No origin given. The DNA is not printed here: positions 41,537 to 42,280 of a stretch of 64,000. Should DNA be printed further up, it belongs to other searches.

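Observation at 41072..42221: Two tandem promoter-ORF-terminator orphan cassettes of foreign composition wedged between valS and the spoIIA operon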

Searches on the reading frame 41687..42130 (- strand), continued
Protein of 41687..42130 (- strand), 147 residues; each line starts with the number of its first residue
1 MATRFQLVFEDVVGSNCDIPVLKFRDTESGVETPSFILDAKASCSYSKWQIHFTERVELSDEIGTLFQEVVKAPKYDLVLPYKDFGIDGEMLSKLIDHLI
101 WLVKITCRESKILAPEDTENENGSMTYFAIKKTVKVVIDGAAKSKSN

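Call 67: fold_search(model_id=the predicted structure, library=pdb)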
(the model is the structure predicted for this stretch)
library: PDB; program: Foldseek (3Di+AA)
matches with E <= 10: 656; with E <= 0.001: 0
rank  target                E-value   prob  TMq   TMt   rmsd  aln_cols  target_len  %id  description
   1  6kdo_A                5.5e-03  0.92  0.33  0.11   8.9       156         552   11  HIV-1 reverse transcriptase with Q151M/Y115F/F116Y/M184V/F160M:DNA:lamivudine 5'-triphosphate ternary complex (released 2020-03-04)
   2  8fce_A                7.5e-03  0.89  0.33  0.12   9.1       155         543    6  HIV-1 Reverse Transcriptase in complex with 7-membered bicyclic core NNRTI (released 2023-02-01)
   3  6kdj_A                8.5e-03  0.89  0.32  0.11   9.1       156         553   10  HIV-1 reverse transcriptase with Q151M/Y115F/F116Y:DNA:lamivudine 5'-triphosphate ternary complex (released 2020-03-04)
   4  7dbm_A                9.6e-03  0.89  0.32  0.11   9.1       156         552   10  HIV-1 reverse transcriptase mutant Q151M/Y115F/F116Y/M184V:DNA:dGTP ternary complex (released 2021-08-04)
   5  5xn0_A                1.2e-02  0.85  0.32  0.11   8.9       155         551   11  HIV-1 reverse transcriptase Q151M:DNA binary complex (released 2018-02-07)
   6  8u6t_A                1.3e-02  0.85  0.34  0.12   8.9       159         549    7  Crystal Structure of HIV-1 Reverse Transcriptase in Complex with 5-(2-(2-(3-acryloyl-2-oxo-2,3-dihydro-1H-benzo[d]imid (released 2023-11-08)
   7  7z2g_A                1.4e-02  0.82  0.33  0.12   8.6       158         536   11  Cryo-EM structure of HIV-1 reverse transcriptase with a DNA aptamer in complex with doravirine (released 2022-07-20)
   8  3i0r_A                1.4e-02  0.82  0.32  0.11   9.8       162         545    7  crystal structure of HIV reverse transcriptase in complex with inhibitor 3 (released 2009-08-25)
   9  8u6r_A                1.5e-02  0.87  0.34  0.12   8.0       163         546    7  Crystal Structure of HIV-1 Reverse Transcriptase in Complex with 3-(2-((2-cyanoindolizin-8-yl)oxy)phenoxy)-N-(2,2-difl (released 2023-11-08)
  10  4pqu_A                1.5e-02  0.85  0.34  0.12   9.1       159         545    8  Crystal structure of HIV-1 Reverse Transcriptase in complex with RNA/DNA and dATP (released 2014-06-18)
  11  5j1e_A                1.7e-02  0.82  0.33  0.12   9.0       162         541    7  Crystal Structure of a Hydroxypyridone Carboxylic Acid Active-Site RNase H Inhibitor in Complex with HIV Reverse Trans (released 2016-06-15)
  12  1s1t_A                1.7e-02  0.80  0.33  0.12   8.7       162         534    9  Crystal structure of L100I mutant HIV-1 reverse transcriptase in complex with UC-781 (released 2004-06-29)
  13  3kle_A                1.8e-02  0.72  0.31  0.11  10.3       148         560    8  Crystal structure of AZT-resistant HIV-1 Reverse Transcriptase crosslinked to a DSDNA with a bound excision product, A (released 2010-09-22)
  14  5vqs_A                1.9e-02  0.80  0.34  0.11   9.0       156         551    8  Crystal Structure of HIV-1 Reverse Transcriptase in Complex with N-(6-cyano-3-(2-(2-(2,4-dioxo-3,4-dihydropyrimidin-1( (released 2017-08-23)
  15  8vbf_A                2.0e-02  0.80  0.33  0.12   8.9       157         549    9  Kinetic intermediate states of HIV-1 RT DNA synthesis captured by cryo-EM (released 2024-12-11)
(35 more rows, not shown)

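Call 68: fold_search(model_id=the predicted structure, library=viral)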
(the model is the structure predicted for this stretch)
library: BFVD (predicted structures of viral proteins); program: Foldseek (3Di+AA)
matches with E <= 10: 775; with E <= 0.001: 0
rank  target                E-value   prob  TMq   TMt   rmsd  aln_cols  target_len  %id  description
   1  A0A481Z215            7.9e-03  0.57  0.27  0.06  10.1       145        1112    6  DNA mismatch repair ATPase [Pithovirus LCPAC101]
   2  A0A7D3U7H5            1.4e-02  0.54  0.26  0.22  10.5       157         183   10  (no name in the UniProt tables at hand)
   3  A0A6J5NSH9            2.6e-02  0.38  0.28  0.26  13.7       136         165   10  RuvC Holliday junction resolvasome, endonuclease subunit [uncultured Caudovirales phage]
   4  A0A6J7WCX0            2.6e-02  0.28  0.25  0.07  13.2       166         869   10  Uncharacterized protein [uncultured Caudovirales phage]
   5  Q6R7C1                2.6e-02  0.18  0.20  0.05  11.6       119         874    8  Uncharacterized protein ORF109 [Ostreid herpesvirus 1 (isolate France)]
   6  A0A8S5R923            3.1e-02  0.21  0.21  0.08  11.4       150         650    7  Terminase [virus sp. cti5L29]
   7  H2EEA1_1              5.2e-02  0.28  0.27  0.07  12.3       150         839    7  Putative DNA mismatch repair protein MutS-like protein [Moumouvirus sp. 'Monve']
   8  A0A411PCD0            5.5e-02  0.41  0.29  0.17  10.7       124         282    8  Pol protein (Fragment) [Human immunodeficiency virus type 1]
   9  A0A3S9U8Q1            5.5e-02  0.28  0.25  0.23  11.6       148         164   12  Uncharacterized protein [Streptomyces phage Hiyaa]
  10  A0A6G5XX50            5.5e-02  0.14  0.23  0.19  12.4       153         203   11  (no name in the UniProt tables at hand)
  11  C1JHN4                5.9e-02  0.44  0.31  0.17   9.6       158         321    6  Pol protein (Fragment) [Human immunodeficiency virus type 1]
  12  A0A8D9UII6            5.9e-02  0.33  0.26  0.19  11.3       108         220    7  (no name in the UniProt tables at hand)
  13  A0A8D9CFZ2            5.9e-02  0.30  0.30  0.28  11.5       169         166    9  Putative Ribonuclease HI [uncultured marine phage]
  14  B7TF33                5.9e-02  0.30  0.26  0.20   9.7       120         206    8  Pol protein (Fragment) [Human immunodeficiency virus type 1]
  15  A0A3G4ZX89            5.9e-02  0.15  0.20  0.16  12.6       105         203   14  Uncharacterized protein [Faunusvirus sp.]
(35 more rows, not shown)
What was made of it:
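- On RNase H-like nuclease superfamily: The best Foldseek E is 5.5e-3 with TM 0.33 (calls 67, 68).
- The best Foldseek hits are all RNase H-like-fold proteins: HIV RT, RuvC, RNase HI, the terminase nuclease and the MutS connector (calls 67, 68).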

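Call 82: search_dna_similar(query=window:41687-42130:-, collection=phages, mode=protein, max_evalue=1, max_rows=8)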
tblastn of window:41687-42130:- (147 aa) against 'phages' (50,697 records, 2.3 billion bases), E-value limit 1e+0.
No match.

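Call 84: search_dna_similar(query=window:41687-42130:-, collection=plasmids, mode=protein, max_evalue=1, max_rows=8)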
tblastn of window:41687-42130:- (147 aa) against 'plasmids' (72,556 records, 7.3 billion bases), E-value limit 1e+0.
No match.

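Call 90: search_protein_families(library=pfam, proteins=[L022:1435-1905:+, L022:2349-2762:+], max_evalue=0.1)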
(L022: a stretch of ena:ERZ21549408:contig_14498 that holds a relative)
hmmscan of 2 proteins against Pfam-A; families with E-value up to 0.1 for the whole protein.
L022:1435-1905:+ (156 aa): 4 families
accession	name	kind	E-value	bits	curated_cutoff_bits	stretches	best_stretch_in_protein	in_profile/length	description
PF01381.28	HTH_3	-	2.1e-05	24.9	23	1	37-93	2-55/55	Helix-turn-helix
PF13560.12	HTH_31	-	0.011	16.5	27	1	36-92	6-60/64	Helix-turn-helix domain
PF05473.18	UL45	-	0.037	14.1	27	1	113-143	37-66/191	UL45 protein, carbohydrate-binding C-type lectin-like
PF12844.13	HTH_19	-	0.038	14.3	30.2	1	38-98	6-63/64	Helix-turn-helix domain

L022:2349-2762:+ (137 aa): 2 families
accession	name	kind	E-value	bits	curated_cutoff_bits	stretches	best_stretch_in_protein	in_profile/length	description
PF12870.14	DUF4878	-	0.04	14.7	24.1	0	24-51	68-95/112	Domain of unknown function (DUF4878)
PF13355.12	ARC6-like_IMS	-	0.091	13.7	22.8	0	3-52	36-85/117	ARC6-like, IMS domain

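Call 98: search_solved_structures(query=A6, max_evalue=10)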
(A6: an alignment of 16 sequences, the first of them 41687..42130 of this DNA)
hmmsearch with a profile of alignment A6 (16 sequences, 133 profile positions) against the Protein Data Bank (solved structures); distinct sequences matched with E-value up to 10: 2.
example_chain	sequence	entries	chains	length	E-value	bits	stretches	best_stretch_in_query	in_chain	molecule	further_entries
1vpq_A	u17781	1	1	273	0.98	12.4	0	31-81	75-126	hypothetical protein TM1631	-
5szs_A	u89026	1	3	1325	1.2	12.1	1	55-130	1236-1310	Spike glycoprotein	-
